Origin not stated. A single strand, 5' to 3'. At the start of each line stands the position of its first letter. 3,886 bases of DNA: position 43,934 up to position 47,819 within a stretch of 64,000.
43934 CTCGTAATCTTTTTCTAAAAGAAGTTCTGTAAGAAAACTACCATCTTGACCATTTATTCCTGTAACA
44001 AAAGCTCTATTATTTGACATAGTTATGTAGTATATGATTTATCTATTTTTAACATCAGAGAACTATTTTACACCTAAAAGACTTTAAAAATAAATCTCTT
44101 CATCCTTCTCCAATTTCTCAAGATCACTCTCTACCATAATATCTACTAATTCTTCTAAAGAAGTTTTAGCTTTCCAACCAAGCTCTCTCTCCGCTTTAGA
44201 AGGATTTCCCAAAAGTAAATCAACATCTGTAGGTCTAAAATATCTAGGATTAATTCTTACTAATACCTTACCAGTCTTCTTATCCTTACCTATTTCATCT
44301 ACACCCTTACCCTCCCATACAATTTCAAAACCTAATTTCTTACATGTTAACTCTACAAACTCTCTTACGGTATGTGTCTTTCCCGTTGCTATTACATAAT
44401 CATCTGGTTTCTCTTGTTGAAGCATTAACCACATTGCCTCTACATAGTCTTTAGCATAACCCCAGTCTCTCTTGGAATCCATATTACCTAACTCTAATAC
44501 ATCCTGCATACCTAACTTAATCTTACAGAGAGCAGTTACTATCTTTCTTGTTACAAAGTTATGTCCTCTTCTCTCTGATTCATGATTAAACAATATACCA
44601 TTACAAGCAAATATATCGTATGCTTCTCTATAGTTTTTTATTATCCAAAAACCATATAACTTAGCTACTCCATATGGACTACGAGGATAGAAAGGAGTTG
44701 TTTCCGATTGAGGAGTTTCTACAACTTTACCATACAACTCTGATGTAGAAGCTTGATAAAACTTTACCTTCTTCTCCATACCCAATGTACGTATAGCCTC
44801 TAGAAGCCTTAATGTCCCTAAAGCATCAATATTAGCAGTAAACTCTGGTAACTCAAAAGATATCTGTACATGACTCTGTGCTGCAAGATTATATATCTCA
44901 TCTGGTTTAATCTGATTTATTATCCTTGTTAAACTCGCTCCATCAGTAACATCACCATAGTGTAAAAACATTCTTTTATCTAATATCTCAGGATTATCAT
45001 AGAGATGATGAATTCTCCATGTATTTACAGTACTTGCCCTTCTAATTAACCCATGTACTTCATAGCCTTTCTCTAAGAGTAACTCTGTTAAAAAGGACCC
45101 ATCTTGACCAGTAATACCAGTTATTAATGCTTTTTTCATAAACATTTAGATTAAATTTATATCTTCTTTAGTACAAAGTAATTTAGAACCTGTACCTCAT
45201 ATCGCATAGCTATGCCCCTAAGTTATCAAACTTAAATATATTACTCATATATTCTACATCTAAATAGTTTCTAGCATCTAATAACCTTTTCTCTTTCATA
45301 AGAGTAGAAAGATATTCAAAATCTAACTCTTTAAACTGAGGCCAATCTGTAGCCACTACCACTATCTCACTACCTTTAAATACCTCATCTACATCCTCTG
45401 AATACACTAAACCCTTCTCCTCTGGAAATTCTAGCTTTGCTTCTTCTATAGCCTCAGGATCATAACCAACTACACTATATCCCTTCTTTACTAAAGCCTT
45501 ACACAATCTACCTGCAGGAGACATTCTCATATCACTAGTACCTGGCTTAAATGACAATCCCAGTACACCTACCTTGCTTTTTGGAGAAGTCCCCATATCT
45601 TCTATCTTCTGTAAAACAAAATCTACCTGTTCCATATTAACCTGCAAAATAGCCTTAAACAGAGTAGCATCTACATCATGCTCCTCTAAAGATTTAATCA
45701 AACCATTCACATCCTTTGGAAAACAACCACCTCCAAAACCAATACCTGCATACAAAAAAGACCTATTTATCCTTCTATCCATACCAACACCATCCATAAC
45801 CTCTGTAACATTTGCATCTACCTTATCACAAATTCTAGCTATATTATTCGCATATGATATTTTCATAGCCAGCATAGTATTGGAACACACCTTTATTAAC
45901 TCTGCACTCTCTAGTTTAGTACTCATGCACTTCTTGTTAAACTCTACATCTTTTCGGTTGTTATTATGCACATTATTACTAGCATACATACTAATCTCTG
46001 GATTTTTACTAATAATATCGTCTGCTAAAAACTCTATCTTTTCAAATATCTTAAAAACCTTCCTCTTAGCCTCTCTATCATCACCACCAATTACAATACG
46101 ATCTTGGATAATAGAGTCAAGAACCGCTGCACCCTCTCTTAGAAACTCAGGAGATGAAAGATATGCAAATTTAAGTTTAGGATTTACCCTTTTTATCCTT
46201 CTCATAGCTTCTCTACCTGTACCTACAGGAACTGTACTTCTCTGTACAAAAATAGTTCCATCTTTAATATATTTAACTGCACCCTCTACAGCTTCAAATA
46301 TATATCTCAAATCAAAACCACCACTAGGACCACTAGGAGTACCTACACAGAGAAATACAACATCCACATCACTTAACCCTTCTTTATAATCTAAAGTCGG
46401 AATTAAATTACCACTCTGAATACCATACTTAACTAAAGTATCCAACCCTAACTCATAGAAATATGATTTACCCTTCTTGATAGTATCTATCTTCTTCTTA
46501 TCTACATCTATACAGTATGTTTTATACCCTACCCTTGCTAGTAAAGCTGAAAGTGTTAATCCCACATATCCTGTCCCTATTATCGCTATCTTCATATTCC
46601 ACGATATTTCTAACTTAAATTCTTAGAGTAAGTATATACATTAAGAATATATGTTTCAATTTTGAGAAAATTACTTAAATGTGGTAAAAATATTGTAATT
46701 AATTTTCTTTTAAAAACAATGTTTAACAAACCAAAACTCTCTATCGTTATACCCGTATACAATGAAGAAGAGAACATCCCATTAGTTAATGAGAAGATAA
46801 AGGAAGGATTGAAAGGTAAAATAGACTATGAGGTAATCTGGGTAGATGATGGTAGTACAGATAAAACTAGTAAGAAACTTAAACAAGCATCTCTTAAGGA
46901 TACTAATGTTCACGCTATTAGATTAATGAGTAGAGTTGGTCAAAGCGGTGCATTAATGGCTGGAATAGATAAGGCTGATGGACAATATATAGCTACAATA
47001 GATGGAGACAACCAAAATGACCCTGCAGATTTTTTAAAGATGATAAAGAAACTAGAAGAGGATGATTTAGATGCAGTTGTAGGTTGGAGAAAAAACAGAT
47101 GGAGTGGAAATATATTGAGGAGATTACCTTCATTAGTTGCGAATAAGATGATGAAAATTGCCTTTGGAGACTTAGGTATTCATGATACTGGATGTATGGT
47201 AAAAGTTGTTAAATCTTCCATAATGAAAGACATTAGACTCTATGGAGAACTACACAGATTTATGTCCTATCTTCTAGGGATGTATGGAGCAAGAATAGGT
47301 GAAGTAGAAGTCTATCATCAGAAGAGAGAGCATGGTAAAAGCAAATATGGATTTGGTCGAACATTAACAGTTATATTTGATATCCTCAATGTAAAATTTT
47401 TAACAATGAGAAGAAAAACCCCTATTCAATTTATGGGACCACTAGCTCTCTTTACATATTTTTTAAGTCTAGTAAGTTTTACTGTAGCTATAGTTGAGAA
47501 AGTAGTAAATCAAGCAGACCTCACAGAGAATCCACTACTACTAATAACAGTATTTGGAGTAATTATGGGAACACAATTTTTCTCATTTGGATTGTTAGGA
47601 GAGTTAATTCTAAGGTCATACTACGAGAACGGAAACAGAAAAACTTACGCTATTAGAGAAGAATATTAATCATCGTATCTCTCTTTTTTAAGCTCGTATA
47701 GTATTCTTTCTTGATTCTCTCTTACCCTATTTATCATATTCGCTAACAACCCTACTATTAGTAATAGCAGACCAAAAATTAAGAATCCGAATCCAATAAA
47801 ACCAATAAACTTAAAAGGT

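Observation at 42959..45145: Tandem gmd genes forming a mosaic: 477-bp block 99.8% identical, 5' halves only about 50% identical at the protein level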

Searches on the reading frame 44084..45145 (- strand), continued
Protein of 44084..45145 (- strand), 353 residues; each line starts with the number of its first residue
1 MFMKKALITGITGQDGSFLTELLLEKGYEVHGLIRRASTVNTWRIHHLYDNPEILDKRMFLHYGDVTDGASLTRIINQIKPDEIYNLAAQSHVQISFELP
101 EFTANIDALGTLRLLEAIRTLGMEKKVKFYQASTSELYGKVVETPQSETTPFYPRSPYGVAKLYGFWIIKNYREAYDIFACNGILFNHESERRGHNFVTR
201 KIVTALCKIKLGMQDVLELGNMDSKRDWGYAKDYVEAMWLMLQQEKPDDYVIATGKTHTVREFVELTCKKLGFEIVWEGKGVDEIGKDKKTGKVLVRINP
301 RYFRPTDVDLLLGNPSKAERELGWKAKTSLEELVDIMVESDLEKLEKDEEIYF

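Call 46: find_encoding_contigs(protein=P0137, flank=5000, max_places=2)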
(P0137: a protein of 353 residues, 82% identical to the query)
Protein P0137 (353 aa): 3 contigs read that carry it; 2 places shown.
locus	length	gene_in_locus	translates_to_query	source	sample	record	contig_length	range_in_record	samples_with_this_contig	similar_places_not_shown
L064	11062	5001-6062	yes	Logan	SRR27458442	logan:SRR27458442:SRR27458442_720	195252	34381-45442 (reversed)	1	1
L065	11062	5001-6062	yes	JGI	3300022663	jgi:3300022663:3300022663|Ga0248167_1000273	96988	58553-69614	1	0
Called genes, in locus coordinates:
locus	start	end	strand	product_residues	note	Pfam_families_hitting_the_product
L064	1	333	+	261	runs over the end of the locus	PF13462:Thioredoxin_4, PF01323:DSBA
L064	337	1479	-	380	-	PF26514:DUF8173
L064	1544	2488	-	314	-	PF00535:Glycos_transf_2, PF10111:Glyco_tranf_2_2 (weak)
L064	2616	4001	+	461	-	PF03446:NAD_binding_2 (faint), PF03721:UDPG_MGDP_dh_N, PF03807:F420_oxidored (faint), PF00984:UDPG_MGDP_dh, PF03720:UDPG_MGDP_dh_C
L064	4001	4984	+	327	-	PF00106:adh_short, PF01073:3Beta_HSD, PF01370:Epimerase, PF02719:Polysacc_synt_2, PF04321:RmlD_sub_bind, PF07993:NAD_binding_4 (weak), PF13460:NAD_binding_10, PF16363:GDP_Man_Dehyd, +2 more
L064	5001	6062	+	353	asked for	PF01370:Epimerase, PF04321:RmlD_sub_bind, PF16363:GDP_Man_Dehyd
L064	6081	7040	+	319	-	PF01073:3Beta_HSD, PF01370:Epimerase, PF02719:Polysacc_synt_2, PF04321:RmlD_sub_bind, PF07993:NAD_binding_4 (faint), PF16363:GDP_Man_Dehyd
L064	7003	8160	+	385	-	PF13439:Glyco_transf_4 (weak), PF00534:Glycos_transf_1, PF13692:Glyco_trans_1_4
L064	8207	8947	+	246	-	PF00535:Glycos_transf_2, PF10111:Glyco_tranf_2_2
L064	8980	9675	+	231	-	-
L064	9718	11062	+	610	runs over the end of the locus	PF00664:ABC_membrane, PF02463:SMC_N (weak), PF00005:ABC_tran, PF13555:AAA_29 (weak)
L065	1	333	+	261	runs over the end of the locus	PF13462:Thioredoxin_4, PF01323:DSBA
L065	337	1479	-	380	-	PF26514:DUF8173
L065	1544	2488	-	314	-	PF00535:Glycos_transf_2, PF10111:Glyco_tranf_2_2 (weak)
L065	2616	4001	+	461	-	PF03446:NAD_binding_2 (faint), PF03721:UDPG_MGDP_dh_N, PF03807:F420_oxidored (faint), PF00984:UDPG_MGDP_dh, PF03720:UDPG_MGDP_dh_C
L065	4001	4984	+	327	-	PF00106:adh_short, PF01073:3Beta_HSD, PF01370:Epimerase, PF02719:Polysacc_synt_2, PF04321:RmlD_sub_bind, PF07993:NAD_binding_4 (weak), PF13460:NAD_binding_10, PF16363:GDP_Man_Dehyd, +2 more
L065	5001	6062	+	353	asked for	PF01370:Epimerase, PF04321:RmlD_sub_bind, PF16363:GDP_Man_Dehyd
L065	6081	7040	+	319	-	PF01073:3Beta_HSD, PF01370:Epimerase, PF02719:Polysacc_synt_2, PF04321:RmlD_sub_bind, PF07993:NAD_binding_4 (faint), PF16363:GDP_Man_Dehyd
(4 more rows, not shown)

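Call 47: find_encoding_contigs(protein=P0134, flank=5000, max_places=2)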
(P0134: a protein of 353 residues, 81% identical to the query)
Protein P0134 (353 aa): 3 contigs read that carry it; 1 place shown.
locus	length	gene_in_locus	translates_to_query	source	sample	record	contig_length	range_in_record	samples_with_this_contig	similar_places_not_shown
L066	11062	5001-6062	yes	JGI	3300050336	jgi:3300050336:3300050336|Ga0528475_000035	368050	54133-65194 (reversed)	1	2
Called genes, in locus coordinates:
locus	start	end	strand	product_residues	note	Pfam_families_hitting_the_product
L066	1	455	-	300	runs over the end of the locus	PF00561:Abhydrolase_1 (weak), PF02230:Abhydrolase_2, PF00326:Peptidase_S9 (faint), PF12146:Hydrolase_4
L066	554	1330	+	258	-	PF13462:Thioredoxin_4, PF01323:DSBA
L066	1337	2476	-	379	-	PF26514:DUF8173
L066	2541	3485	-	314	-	PF00535:Glycos_transf_2, PF10111:Glyco_tranf_2_2, PF13641:Glyco_tranf_2_3 (faint)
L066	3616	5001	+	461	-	PF03446:NAD_binding_2 (faint), PF03721:UDPG_MGDP_dh_N, PF03807:F420_oxidored (faint), PF00984:UDPG_MGDP_dh, PF03720:UDPG_MGDP_dh_C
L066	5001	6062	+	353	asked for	PF01370:Epimerase, PF04321:RmlD_sub_bind, PF16363:GDP_Man_Dehyd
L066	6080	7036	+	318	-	PF01073:3Beta_HSD, PF01370:Epimerase, PF02719:Polysacc_synt_2, PF04321:RmlD_sub_bind, PF07993:NAD_binding_4 (faint), PF13460:NAD_binding_10 (weak), PF16363:GDP_Man_Dehyd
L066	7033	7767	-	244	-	PF13489:Methyltransf_23, PF05219:DREV (faint), PF07021:MetW, PF13847:Methyltransf_31, PF08241:Methyltransf_11, PF08242:Methyltransf_12, PF13649:Methyltransf_25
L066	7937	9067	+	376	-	PF13439:Glyco_transf_4 (weak), PF00534:Glycos_transf_1, PF13692:Glyco_trans_1_4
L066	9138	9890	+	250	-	PF00535:Glycos_transf_2, PF10111:Glyco_tranf_2_2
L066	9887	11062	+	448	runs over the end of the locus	PF01943:Polysacc_synt, PF13440:Polysacc_synt_3, PF03023:MurJ (weak)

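Call 48: find_encoding_contigs(protein=P0132, flank=5000, max_places=2)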
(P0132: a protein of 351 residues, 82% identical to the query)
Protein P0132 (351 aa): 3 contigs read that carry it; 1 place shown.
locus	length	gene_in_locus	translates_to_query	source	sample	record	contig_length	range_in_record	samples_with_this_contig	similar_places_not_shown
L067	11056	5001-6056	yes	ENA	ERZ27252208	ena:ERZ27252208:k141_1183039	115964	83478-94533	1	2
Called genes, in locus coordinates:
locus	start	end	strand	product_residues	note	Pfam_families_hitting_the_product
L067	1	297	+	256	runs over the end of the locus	PF13462:Thioredoxin_4, PF01323:DSBA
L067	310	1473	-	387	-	PF26514:DUF8173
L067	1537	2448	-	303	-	PF00535:Glycos_transf_2, PF10111:Glyco_tranf_2_2 (weak)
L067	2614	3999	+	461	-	PF01210:NAD_Gly3P_dh_N (faint), PF03446:NAD_binding_2 (faint), PF03721:UDPG_MGDP_dh_N, PF03807:F420_oxidored (faint), PF00984:UDPG_MGDP_dh, PF03720:UDPG_MGDP_dh_C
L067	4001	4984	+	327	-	PF00106:adh_short, PF01073:3Beta_HSD, PF01370:Epimerase, PF02719:Polysacc_synt_2, PF04321:RmlD_sub_bind, PF07993:NAD_binding_4, PF13460:NAD_binding_10, PF16363:GDP_Man_Dehyd, +2 more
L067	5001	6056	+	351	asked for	PF01370:Epimerase, PF04321:RmlD_sub_bind, PF16363:GDP_Man_Dehyd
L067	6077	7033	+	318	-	PF01073:3Beta_HSD, PF01370:Epimerase, PF02719:Polysacc_synt_2, PF04321:RmlD_sub_bind, PF05368:NmrA (weak), PF13460:NAD_binding_10, PF16363:GDP_Man_Dehyd, PF07993:NAD_binding_4 (weak)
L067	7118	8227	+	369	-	PF13439:Glyco_transf_4 (weak), PF00534:Glycos_transf_1, PF13692:Glyco_trans_1_4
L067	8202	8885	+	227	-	PF02353:CMAS (faint), PF13489:Methyltransf_23, PF07021:MetW (weak), PF13649:Methyltransf_25, PF13847:Methyltransf_31, PF08241:Methyltransf_11, PF08242:Methyltransf_12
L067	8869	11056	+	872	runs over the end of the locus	PF00535:Glycos_transf_2, PF10111:Glyco_tranf_2_2 (weak), PF00664:ABC_membrane, PF00005:ABC_tran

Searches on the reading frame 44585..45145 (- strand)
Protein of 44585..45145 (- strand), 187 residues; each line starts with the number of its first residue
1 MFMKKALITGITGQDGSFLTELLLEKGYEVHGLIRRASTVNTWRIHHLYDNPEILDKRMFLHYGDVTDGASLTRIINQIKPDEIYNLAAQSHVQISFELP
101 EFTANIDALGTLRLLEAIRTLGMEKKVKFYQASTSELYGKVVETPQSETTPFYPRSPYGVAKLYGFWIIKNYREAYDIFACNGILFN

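Call 63: search_protein_families(library=ncbifam, proteins=[window:44585-45145:-], max_evalue=1e-10)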
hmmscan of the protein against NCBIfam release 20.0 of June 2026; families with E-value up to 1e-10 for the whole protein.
window:44585-45145:- (187 aa): 8 families
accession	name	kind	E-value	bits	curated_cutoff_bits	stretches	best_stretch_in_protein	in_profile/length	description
TIGR01472.1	gmd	equivalog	1.5e-98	330.1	415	1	4-187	1-184/342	GDP-mannose 4,6-dehydratase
TIGR01181.1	dTDP_gluc_dehyt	equivalog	2.5e-23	82.7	365.1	1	6-178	2-171/321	dTDP-glucose 4,6-dehydratase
TIGR04180.1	EDH_00030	hypoth_equivalog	2.8e-20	72.6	475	1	7-178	2-165/297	NAD-dependent 4,6-dehydratase LegB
TIGR02622.1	CDP_4_6_dhtase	equivalog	7.9e-20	71.3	278.45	1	4-127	5-124/352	CDP-glucose 4,6-dehydratase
TIGR01179.1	galE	equivalog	5e-18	65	262.3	1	6-177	2-165/332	UDP-glucose 4-epimerase GalE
NF007582.0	PRK10217.1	equivalog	2e-15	56.8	698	1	3-177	1-179/355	dTDP-glucose 4,6-dehydratase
NF043036.1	ErythonDh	equivalog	2.7e-12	46.5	325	1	5-172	2-163/321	D-erythronate dehydrogenase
NF007490.0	PRK10084.1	subfamily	3.5e-12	46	649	1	56-178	49-187/361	dTDP-glucose 4,6-dehydratase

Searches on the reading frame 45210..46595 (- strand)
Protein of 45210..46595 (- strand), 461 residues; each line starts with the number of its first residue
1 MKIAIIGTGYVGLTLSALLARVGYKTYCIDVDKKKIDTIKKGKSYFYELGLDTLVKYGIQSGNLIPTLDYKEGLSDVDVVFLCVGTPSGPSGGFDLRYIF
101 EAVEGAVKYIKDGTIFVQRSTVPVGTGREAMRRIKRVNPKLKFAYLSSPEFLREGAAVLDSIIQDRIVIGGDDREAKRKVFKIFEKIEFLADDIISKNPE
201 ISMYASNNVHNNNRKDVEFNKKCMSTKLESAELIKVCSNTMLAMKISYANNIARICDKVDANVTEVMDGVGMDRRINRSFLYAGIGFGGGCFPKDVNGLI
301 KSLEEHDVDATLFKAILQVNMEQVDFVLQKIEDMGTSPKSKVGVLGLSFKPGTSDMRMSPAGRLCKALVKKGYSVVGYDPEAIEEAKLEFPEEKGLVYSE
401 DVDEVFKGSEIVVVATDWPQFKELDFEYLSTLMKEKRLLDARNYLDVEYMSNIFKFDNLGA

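Call 6: search_protein_families(library=ncbifam, proteins=[window:45210-46595:-])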
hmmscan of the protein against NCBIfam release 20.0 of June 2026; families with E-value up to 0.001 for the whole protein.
window:45210-46595:- (461 aa): 9 families
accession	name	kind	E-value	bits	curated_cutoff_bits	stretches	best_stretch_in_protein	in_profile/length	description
TIGR03026.1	NDP-sugDHase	subfamily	9.6e-120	400.1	189.8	2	221-443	194-413/413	nucleotide sugar dehydrogenase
NF047673.2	TeichurnBiosyTuaD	equivalog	6.8e-105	351.7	700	2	219-452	189-421/439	UDP-glucose 6-dehydrogenase TuaD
NF041297.1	UDPGDh_AglM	equivalog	6.6e-87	292.2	670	1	1-445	1-417/429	UDP-glucose 6-dehydrogenase AglM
NF040825.1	UDPMaNacDH_Arch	equivalog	1.2e-46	159.5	750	2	222-455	191-411/418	UDP-N-acetyl-D-mannosamine dehydrogenase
NF008286.0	PRK11064.1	equivalog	1.5e-38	132.5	459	1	2-430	5-408/420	UDP-N-acetyl-D-mannosamine dehydrogenase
NF011631.0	PRK15057.1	equivalog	1.8e-35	122.8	757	2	224-388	186-345/388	UDP-glucose 6-dehydrogenase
NF011729.0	PRK15182.1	equivalog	2.1e-11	43.3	592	2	1-130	7-130/425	Vi polysaccharide biosynthesis UDP-N-acetylglucosamine C-6 dehydrogenase TviB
NF006395.0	PRK08644.1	equivalog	0.00013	21.6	159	0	394-440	105-151/215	sulfur carrier protein ThiS adenylyltransferase ThiF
NF043037.1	ThreonDh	equivalog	0.00051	19.5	350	0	2-41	4-43/297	L-threonate dehydrogenase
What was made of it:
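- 45210..46595 (-): Nucleotide-sugar dehydrogenase (UDP-glucose 6-dehydrogenase-like), the first gene of the likely UGDH-B-A transcription unit. TIGR03026 scores 400 bits (call 6).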

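Call 7: search_protein_families(library=pfam, proteins=[window:45210-46595:-])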
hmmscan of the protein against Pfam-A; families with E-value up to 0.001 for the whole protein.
window:45210-46595:- (461 aa): 7 families
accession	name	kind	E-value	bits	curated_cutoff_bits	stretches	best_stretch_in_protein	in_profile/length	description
PF03721.20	UDPG_MGDP_dh_N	-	8.5e-52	175.9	27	1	1-179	1-183/187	UDP-glucose/GDP-mannose dehydrogenase family, NAD binding domain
PF00984.24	UDPG_MGDP_dh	-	1.2e-33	115.5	25.4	1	229-321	1-93/94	UDP-glucose/GDP-mannose dehydrogenase family, central domain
PF03720.21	UDPG_MGDP_dh_C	-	1.5e-26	93.2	30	1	343-446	1-102/103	UDP-glucose/GDP-mannose dehydrogenase family, UDP binding domain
PF03446.21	NAD_binding_2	-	1.8e-09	38.2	21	1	2-136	1-109/161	NAD binding domain of 6-phosphogluconate dehydrogenase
PF03807.23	F420_oxidored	-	1.2e-07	32.7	21.6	0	363-443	13-93/94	NADP oxidoreductase coenzyme F420-dependent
PF01210.29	NAD_Gly3P_dh_N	-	0.00033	21.1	23.1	0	2-85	1-78/158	NAD-dependent glycerol-3-phosphate dehydrogenase N-terminus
PF02826.25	2-Hacid_dh_C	-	0.00058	19.7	25.1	0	2-45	38-81/178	D-isomer specific 2-hydroxyacid dehydrogenase, NAD binding domain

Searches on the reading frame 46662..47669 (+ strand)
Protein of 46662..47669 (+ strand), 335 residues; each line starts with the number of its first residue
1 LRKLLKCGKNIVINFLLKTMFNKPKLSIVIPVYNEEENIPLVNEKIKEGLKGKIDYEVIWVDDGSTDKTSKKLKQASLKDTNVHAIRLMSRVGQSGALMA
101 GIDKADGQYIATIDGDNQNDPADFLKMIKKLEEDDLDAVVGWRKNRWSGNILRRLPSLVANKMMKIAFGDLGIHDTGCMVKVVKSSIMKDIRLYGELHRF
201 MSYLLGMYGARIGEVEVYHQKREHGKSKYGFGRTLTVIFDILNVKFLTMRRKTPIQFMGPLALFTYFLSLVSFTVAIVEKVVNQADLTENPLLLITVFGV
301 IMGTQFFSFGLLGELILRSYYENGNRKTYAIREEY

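Call 6: search_protein_families(library=ncbifam, proteins=[window:46662-47669:+])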
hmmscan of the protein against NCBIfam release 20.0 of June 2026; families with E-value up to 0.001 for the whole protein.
window:46662-47669:+ (335 aa): 23 families
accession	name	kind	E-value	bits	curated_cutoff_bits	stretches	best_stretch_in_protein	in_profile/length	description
NF007986.1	PRK10714.1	equivalog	1.1e-46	159.3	529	1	25-332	7-309/316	undecaprenyl-phosphate 4-deoxy-4-formamido-L-arabinose transferase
NF047588.1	GlcsyltransPgfSStrep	equivalog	3.2e-36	125.1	500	1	25-333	2-304/308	glycosyltransferase PgfS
TIGR03937.1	PgaC_IcaA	equivalog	4.1e-18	65.5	422.3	1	21-152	42-172/407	poly-beta-1,6-N-acetyl-D-glucosamine synthase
TIGR04182.1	glyco_TIGR04182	equivalog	5.6e-18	65.4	325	1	26-322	2-288/293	S-layer glycoprotein N-glycosyltransferase AglJ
NF007482.0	PRK10073.1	equivalog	2e-15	56.6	423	1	21-138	3-117/334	glycosyltransferase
NF058614.1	PPMAGASynPpgS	equivalog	2.3e-14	53.4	370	1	28-148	4-118/226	polyprenyl-phospho-N-acetylgalactosaminyl synthase PpgS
NF047683.1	TeichurnBiosyTuaG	equivalog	7.6e-14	51.9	400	1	22-133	4-113/252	teichuronic acid biosynthesis protein TuaG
NF041875.1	EPS_EpsD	equivalog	7.9e-13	48.5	370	1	26-127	1-99/325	exopolysaccharide biosynthesis glycosyltransferase EpsD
TIGR04283.1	glyco_like_mftF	equivalog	7.6e-12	45.3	182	1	26-173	1-141/221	TIGR04283 family arsenosugar biosynthesis glycosyltransferase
TIGR03111.1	glyc2_xrt_Gpos1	hypoth_equivalog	1.1e-11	44.2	363.95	1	20-138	45-164/439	TIGR03111 family XrtG-associated glycosyltransferase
TIGR03965.1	mycofact_glyco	equivalog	2e-11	43.5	280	1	13-136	63-184/467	mycofactocin biosynthesis glycosyltransferase MftF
NF053739.1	GlytfEpsEBac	equivalog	8e-10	38.1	450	1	24-141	1-117/265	glycosyltransferase EpsE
NF038302.1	EPS_HpsE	equivalog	1e-09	37.8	300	1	25-121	2-101/307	hormogonium polysaccharide biosynthesis glycosyltransferase HpsE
TIGR04242.1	nodulat_NodC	equivalog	2.7e-09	36.5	550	1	22-142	46-167/395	chitooligosaccharide synthase NodC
NF050050.1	ProtGlycPglI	equivalog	8.2e-09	35.2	500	1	23-193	1-170/306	GalNAc(5)-diNAcBac-PP-undecaprenol beta-1,3-glucosyltransferase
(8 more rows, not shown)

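Call 7: search_protein_families(library=pfam, proteins=[window:46662-47669:+])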
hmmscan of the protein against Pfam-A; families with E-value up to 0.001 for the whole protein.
window:46662-47669:+ (335 aa): 2 families
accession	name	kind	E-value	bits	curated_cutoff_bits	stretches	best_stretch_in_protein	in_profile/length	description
PF00535.33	Glycos_transf_2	-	2.6e-30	106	23.3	1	27-158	1-130/168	Glycosyl transferase family 2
PF10111.15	Glyco_tranf_2_2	-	1.3e-08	35.1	27.3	1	27-130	1-105/276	Glycosyltransferase like family 2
